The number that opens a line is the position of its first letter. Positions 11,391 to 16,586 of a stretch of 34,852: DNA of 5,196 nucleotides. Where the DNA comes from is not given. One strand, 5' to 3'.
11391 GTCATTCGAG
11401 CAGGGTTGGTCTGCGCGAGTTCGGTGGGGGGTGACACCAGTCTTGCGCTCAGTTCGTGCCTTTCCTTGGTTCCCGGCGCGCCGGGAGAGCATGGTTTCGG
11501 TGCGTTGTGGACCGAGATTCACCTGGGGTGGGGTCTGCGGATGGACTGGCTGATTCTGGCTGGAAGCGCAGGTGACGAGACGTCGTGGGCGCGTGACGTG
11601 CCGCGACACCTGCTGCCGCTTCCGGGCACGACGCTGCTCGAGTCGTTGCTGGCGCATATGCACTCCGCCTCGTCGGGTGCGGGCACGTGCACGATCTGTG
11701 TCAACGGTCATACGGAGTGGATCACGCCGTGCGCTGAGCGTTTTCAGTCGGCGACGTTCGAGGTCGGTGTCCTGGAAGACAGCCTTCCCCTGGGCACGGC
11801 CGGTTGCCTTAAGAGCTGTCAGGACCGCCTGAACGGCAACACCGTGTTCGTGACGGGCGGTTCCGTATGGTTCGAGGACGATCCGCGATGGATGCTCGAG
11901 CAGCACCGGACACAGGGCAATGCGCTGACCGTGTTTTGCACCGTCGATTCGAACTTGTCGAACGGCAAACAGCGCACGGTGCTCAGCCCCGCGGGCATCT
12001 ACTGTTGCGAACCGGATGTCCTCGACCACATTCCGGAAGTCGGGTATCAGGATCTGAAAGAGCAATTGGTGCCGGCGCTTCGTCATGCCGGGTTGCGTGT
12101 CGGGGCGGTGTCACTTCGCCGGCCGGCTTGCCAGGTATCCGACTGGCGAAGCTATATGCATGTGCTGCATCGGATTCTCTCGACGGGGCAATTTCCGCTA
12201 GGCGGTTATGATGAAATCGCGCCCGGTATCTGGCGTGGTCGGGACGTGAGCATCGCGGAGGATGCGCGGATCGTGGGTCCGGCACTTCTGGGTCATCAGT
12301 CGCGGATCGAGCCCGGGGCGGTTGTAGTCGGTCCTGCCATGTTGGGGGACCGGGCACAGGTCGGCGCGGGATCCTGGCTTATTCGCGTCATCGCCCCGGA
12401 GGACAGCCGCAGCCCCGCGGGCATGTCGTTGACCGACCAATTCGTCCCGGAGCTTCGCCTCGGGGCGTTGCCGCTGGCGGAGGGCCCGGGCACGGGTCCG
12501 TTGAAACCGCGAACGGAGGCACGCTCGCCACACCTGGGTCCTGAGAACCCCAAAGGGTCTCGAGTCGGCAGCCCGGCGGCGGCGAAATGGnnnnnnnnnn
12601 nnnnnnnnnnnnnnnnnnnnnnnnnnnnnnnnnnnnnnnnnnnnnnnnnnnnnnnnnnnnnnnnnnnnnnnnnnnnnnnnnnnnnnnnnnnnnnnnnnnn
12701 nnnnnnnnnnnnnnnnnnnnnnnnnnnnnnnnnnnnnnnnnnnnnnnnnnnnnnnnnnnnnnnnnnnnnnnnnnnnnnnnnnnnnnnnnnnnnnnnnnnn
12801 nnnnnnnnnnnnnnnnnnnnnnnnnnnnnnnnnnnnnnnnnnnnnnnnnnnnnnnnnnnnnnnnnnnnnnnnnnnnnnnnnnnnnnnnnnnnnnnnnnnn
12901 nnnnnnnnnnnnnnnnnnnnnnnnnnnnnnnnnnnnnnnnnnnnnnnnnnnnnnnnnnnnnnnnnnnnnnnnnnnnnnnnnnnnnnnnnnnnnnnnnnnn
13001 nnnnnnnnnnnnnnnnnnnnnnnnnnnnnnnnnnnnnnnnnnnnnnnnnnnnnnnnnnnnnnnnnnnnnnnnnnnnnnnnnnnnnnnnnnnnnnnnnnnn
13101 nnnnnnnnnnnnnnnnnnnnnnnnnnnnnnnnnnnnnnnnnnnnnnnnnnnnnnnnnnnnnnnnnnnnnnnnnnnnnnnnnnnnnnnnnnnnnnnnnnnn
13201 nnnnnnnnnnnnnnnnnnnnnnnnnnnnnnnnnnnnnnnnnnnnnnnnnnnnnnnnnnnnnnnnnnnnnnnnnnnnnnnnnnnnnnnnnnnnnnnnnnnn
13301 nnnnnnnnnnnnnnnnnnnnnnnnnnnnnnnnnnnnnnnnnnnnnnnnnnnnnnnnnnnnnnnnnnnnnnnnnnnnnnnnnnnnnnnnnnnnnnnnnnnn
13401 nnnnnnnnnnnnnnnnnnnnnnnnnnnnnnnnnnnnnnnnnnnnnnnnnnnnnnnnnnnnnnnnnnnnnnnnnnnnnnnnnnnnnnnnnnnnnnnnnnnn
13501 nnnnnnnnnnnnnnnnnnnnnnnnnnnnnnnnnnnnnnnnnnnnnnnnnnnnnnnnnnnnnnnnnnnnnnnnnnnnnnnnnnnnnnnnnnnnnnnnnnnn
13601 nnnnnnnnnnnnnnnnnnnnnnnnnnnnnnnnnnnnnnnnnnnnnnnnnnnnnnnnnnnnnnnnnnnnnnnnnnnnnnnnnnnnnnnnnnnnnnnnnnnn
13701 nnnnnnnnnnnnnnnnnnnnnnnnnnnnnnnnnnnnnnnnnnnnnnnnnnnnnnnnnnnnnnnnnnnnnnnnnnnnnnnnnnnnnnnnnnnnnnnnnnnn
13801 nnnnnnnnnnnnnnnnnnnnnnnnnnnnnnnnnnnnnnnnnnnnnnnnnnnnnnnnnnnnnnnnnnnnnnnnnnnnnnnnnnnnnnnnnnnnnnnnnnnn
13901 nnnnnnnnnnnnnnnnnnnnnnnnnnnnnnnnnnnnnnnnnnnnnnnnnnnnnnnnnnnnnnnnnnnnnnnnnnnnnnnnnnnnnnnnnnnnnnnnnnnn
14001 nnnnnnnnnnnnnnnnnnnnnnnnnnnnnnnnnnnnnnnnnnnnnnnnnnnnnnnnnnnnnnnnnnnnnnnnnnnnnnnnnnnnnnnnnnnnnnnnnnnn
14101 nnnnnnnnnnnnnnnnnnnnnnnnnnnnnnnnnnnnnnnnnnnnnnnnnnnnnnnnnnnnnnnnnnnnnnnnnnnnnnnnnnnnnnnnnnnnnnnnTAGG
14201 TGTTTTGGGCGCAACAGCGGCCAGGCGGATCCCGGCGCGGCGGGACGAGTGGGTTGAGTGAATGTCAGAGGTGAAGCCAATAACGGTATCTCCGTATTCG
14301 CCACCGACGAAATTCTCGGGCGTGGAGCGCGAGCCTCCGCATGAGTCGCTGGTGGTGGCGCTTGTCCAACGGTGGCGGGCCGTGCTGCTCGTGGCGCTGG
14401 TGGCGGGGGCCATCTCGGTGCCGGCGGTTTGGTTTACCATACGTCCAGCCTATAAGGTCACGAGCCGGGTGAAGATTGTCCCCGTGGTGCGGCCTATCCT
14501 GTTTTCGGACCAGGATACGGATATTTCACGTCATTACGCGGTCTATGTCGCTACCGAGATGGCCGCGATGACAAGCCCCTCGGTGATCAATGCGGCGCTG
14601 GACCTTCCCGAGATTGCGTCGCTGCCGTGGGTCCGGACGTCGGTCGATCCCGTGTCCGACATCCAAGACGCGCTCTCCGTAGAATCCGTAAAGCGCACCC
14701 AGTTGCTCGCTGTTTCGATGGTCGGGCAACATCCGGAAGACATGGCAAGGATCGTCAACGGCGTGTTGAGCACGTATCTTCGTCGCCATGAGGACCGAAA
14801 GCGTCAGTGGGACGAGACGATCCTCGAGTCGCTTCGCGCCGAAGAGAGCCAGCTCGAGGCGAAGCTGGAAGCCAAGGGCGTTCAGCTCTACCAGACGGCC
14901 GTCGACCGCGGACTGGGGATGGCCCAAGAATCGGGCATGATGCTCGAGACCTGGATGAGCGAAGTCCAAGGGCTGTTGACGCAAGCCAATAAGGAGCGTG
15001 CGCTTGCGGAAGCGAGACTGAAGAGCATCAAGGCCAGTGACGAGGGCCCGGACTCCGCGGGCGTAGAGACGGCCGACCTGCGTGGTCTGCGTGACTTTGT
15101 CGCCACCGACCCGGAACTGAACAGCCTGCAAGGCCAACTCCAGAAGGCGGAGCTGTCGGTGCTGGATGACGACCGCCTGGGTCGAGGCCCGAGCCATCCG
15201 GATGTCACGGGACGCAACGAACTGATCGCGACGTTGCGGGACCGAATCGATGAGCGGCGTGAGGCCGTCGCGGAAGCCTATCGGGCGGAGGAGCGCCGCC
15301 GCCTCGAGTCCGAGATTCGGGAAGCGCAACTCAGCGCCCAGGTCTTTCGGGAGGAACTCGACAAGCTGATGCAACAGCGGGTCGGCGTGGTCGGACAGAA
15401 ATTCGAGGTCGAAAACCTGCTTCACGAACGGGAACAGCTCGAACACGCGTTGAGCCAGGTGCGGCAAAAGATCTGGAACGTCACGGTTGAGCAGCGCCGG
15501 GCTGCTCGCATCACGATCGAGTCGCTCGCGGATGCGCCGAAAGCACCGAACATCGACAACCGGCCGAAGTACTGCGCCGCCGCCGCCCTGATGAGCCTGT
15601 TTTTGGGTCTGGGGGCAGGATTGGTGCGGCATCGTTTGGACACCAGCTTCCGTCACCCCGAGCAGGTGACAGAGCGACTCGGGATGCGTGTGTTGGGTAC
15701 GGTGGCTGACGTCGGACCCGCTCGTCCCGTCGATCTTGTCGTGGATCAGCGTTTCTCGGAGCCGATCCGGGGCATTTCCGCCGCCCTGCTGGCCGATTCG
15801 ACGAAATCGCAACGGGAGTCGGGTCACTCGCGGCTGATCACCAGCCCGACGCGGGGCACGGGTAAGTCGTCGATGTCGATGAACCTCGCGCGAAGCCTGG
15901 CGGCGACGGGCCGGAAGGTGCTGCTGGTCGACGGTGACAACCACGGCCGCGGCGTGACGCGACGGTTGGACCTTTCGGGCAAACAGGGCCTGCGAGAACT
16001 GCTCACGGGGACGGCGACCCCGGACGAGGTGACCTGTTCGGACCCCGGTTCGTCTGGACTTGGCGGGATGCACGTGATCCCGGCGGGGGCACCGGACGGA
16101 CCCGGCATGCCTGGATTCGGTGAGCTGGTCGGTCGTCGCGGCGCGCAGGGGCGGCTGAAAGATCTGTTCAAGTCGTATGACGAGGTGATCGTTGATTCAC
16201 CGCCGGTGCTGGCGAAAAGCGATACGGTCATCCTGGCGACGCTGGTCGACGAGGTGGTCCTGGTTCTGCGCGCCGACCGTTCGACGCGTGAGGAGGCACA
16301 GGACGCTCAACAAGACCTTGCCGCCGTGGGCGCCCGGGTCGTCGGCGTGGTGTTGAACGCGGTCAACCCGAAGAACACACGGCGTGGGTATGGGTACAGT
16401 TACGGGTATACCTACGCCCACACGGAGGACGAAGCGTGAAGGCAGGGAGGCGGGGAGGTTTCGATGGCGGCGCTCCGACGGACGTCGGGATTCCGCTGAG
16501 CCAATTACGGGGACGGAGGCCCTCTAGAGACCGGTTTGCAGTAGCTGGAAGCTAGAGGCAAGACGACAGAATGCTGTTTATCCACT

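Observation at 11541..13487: Exosortase fused to a catalytically degenerate sugar-nucleotidyltransferase/LbH domain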

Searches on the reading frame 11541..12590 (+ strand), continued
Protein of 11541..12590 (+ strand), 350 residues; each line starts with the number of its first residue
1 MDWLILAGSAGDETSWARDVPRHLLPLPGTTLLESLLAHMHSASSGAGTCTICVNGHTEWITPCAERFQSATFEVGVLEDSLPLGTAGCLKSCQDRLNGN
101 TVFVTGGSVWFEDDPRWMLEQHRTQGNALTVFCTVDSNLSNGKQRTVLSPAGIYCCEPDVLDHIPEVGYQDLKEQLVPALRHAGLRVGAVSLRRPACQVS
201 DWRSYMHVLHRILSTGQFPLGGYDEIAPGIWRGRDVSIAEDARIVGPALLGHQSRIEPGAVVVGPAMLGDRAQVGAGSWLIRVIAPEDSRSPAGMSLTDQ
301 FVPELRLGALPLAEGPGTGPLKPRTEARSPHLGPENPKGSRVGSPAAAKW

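Call 74: search_protein_families(library=ncbifam, proteins=[P0143, L101:6983-8062:+, L131:7040-8188:+, L131:8194-10128:+, L101:8062-9786:+], max_evalue=1e-8)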
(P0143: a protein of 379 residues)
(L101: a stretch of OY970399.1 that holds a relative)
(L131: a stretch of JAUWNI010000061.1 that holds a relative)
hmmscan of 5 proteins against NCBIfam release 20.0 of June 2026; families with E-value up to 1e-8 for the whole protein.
P0143 (379 aa): 4 families
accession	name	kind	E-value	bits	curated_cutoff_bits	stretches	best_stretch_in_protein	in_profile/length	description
NF052502.1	man1P_GTase_Rv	exception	6.8e-32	110.7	440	2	171-346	169-337/352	mannose-1-phosphate guanylyltransferase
TIGR03992.1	Arch_glmU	subfamily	1.3e-13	50.7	292.1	0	44-145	21-122/393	bifunctional sugar-1-phosphate nucleotidylyltransferase/acetyltransferase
NF010935.0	PRK14355.1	equivalog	7.9e-11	41.2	718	0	264-341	259-337/459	bifunctional UDP-N-acetylglucosamine diphosphorylase/glucosamine-1-phosphate N-acetyltransferase GlmU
TIGR01208.1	rmlA_long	equivalog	5.7e-09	35.3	320.25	0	266-341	248-322/353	glucose-1-phosphate thymidylyltransferase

L101:6983-8062:+ (360 aa): 3 families
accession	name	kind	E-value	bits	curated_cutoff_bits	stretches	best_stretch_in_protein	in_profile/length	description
NF052502.1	man1P_GTase_Rv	exception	7.4e-18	64.5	440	0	155-320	171-328/352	mannose-1-phosphate guanylyltransferase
TIGR03992.1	Arch_glmU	subfamily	7e-11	41.6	292.1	0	25-126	21-122/393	bifunctional sugar-1-phosphate nucleotidylyltransferase/acetyltransferase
NF010935.0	PRK14355.1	equivalog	9.2e-10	37.7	718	0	239-319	251-332/459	bifunctional UDP-N-acetylglucosamine diphosphorylase/glucosamine-1-phosphate N-acetyltransferase GlmU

L131:7040-8188:+ (383 aa): 5 families
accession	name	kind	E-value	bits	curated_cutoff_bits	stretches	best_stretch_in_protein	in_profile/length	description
NF052502.1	man1P_GTase_Rv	exception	3.4e-34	118.3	440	2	149-321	164-332/352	mannose-1-phosphate guanylyltransferase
TIGR03992.1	Arch_glmU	subfamily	2.6e-18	66.1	292.1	1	26-318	21-332/393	bifunctional sugar-1-phosphate nucleotidylyltransferase/acetyltransferase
NF010935.0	PRK14355.1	equivalog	1.5e-14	53.5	718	1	152-322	171-321/459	bifunctional UDP-N-acetylglucosamine diphosphorylase/glucosamine-1-phosphate N-acetyltransferase GlmU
TIGR01208.1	rmlA_long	equivalog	6.3e-12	45.1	320.25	0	27-140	21-137/353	glucose-1-phosphate thymidylyltransferase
NF045761.1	NAMPUrTaseMurU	equivalog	3e-10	40.4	250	1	26-132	21-127/226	N-acetylmuramate alpha-1-phosphate uridylyltransferase MurU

L131:8194-10128:+ (645 aa): 10 families
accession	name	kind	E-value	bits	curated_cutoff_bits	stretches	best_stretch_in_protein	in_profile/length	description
TIGR03025.1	EPS_sugtrans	subfamily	2e-69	234.9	295.55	1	365-557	253-437/445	exopolysaccharide biosynthesis polyprenyl glycosylphosphotransferase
TIGR03023.1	WcaJ_sugtrans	equivalog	1.2e-56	193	410.75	1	367-558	260-446/453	undecaprenyl-phosphate glucose phosphotransferase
TIGR03022.1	WbaP_sugtrans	subfamily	5.1e-54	184.2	403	1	364-556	253-447/456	undecaprenyl-phosphate galactose phosphotransferase WbaP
NF041877.1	EPS_EpsZ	equivalog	2.7e-50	171.4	800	1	366-555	262-449/459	exopolysaccharide biosynthesis polyisoprenyl-phosphate hexose-1-phosphate transferase EpsZ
NF052601.1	undeca_RfbP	equivalog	4.1e-47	160.5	330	1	355-556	30-233/244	undecaprenyl-phosphate galactose phosphotransferase family protein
TIGR03013.1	EpsB_2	subfamily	1.3e-44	153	393.35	1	368-555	253-433/443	TIGR03013 family XrtA/PEP-CTERM system glycosyltransferase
NF007518.0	PRK10124.1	equivalog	4.5e-33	114.7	684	1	369-555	273-454/464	undecaprenyl-phosphate glucose phosphotransferase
NF011751.0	PRK15204.1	equivalog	9.4e-32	110.2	907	1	367-555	277-466/476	undecaprenyl-phosphate galactose phosphotransferase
NF050817.1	PolSacchBiosHfsE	equivalog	5.4e-29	101.2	750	1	363-560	267-461/467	polysaccharide biosynthesis protein HfsE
NF045514.1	glycotran_HepC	equivalog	1.4e-21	76.8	140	1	362-490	109-212/220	heterocyst development glycosyltransferase HepC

L101:8062-9786:+ (575 aa): 10 families
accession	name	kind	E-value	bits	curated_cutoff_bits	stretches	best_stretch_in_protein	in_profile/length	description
TIGR03025.1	EPS_sugtrans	subfamily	1.2e-71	242.3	295.55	1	334-541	238-437/445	exopolysaccharide biosynthesis polyprenyl glycosylphosphotransferase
TIGR03023.1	WcaJ_sugtrans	equivalog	4.3e-57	194.4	410.75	1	349-542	258-446/453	undecaprenyl-phosphate glucose phosphotransferase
TIGR03022.1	WbaP_sugtrans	subfamily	1.5e-56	192.6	403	1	352-538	257-445/456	undecaprenyl-phosphate galactose phosphotransferase WbaP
NF041877.1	EPS_EpsZ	equivalog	9.1e-53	179.5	800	1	347-538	259-448/459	exopolysaccharide biosynthesis polyisoprenyl-phosphate hexose-1-phosphate transferase EpsZ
TIGR03013.1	EpsB_2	subfamily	4.1e-42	144.8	393.35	1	338-539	239-433/443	TIGR03013 family XrtA/PEP-CTERM system glycosyltransferase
NF052601.1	undeca_RfbP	equivalog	6.7e-42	143.4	330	1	354-539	45-232/244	undecaprenyl-phosphate galactose phosphotransferase family protein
NF007518.0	PRK10124.1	equivalog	2.3e-36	125.5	684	1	332-538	254-453/464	undecaprenyl-phosphate glucose phosphotransferase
NF011751.0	PRK15204.1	equivalog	3.4e-35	121.6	907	1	362-538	288-465/476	undecaprenyl-phosphate galactose phosphotransferase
NF050817.1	PolSacchBiosHfsE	equivalog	6.3e-28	97.7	750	1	354-547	272-464/467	polysaccharide biosynthesis protein HfsE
NF045514.1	glycotran_HepC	equivalog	5.2e-19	68.4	140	1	346-474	109-212/220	heterocyst development glycosyltransferase HepC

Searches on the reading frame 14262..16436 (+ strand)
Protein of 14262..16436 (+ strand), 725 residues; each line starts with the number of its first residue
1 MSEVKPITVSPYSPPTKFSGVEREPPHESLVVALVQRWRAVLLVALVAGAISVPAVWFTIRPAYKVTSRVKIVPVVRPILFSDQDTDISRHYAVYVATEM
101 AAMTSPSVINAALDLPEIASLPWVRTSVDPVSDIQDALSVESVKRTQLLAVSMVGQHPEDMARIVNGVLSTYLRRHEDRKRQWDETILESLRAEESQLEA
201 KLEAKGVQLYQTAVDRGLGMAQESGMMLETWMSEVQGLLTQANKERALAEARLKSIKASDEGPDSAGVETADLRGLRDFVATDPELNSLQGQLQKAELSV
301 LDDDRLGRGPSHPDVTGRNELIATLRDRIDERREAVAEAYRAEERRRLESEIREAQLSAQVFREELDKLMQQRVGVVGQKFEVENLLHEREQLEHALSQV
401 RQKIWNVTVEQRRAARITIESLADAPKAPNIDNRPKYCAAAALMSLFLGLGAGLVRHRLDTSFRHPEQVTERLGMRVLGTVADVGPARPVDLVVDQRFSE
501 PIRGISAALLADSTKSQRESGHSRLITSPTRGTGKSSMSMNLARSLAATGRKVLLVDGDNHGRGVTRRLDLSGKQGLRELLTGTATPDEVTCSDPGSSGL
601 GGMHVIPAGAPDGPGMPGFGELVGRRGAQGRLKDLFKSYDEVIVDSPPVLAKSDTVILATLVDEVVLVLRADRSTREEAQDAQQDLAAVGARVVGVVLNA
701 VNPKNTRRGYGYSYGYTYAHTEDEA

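Call 7: search_protein_families(library=pfam, proteins=[window:14262-16436:+], max_evalue=0.001)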
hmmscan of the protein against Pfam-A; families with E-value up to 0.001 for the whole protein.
window:14262-16436:+ (725 aa): 4 families
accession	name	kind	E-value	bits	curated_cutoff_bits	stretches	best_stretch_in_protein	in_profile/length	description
PF13614.12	AAA_31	-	2.2e-09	38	27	1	532-671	12-149/177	AAA domain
PF01656.29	CbiA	-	2.3e-09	37.7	25.4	1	526-706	3-88/125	CobQ/CobB/MinD/ParA nucleotide binding domain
PF10609.15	ParA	-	1e-07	32.1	27.1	1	525-575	7-57/246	NUBPL iron-transfer P-loop NTPase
PF00142.24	Fer4_NifH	-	0.00023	21.1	25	1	532-618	10-97/271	4Fe-4S iron sulfur cluster binding proteins, NifH/frxC family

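Call 29: search_protein_families(library=ncbifam, proteins=[window:14262-16436:+], max_evalue=0.00001)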
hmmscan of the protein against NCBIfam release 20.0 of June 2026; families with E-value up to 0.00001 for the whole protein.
window:14262-16436:+ (725 aa): 11 families
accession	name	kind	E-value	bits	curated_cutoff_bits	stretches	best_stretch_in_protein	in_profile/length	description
TIGR01005.1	eps_transp_fam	subfamily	2.7e-32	111.8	411.7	2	526-715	551-733/754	exopolysaccharide transport protein family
TIGR01007.1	eps_fam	subfamily_domain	5.3e-29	101.2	108.05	1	523-715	19-204/204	polysaccharide biosynthesis tyrosine autokinase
NF007350.0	PRK09841.1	equivalog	7.5e-28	97.1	1248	1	498-720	511-722/726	tyrosine-protein kinase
TIGR03018.1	pepcterm_TyrKin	hypoth_equivalog_domain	7.2e-26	90.8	230.65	1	495-699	8-207/207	XrtA-associated tyrosine autokinase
TIGR03029.1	EpsG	equivalog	2.1e-21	76.3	313.8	1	526-699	108-273/274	chain length determinant protein tyrosine kinase EpsG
NF008568.0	PRK11519.1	equivalog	5e-20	71.3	1068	1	526-719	531-716/720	tyrosine-protein kinase Wzc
TIGR03007.1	pepcterm_ChnLen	equivalog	1.2e-10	40.3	278.85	1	130-484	105-463/498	XrtA system polysaccharide chain length determinant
TIGR01969.1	minD_arch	subfamily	2e-09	37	201.75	1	526-705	5-174/251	cell division ATPase MinD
TIGR01006.1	polys_exp_MPA1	subfamily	4.6e-08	32.8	296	0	416-484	156-224/226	CspC family polysaccharide chain length determinant protein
NF041136.1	MrpORP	equivalog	9e-07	28.5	450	1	524-576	8-60/365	iron-sulfur cluster carrier protein MrpORP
NF041546.1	ParA_partition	equivalog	1.1e-06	28.3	180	0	532-561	10-39/203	ParA family partition ATPase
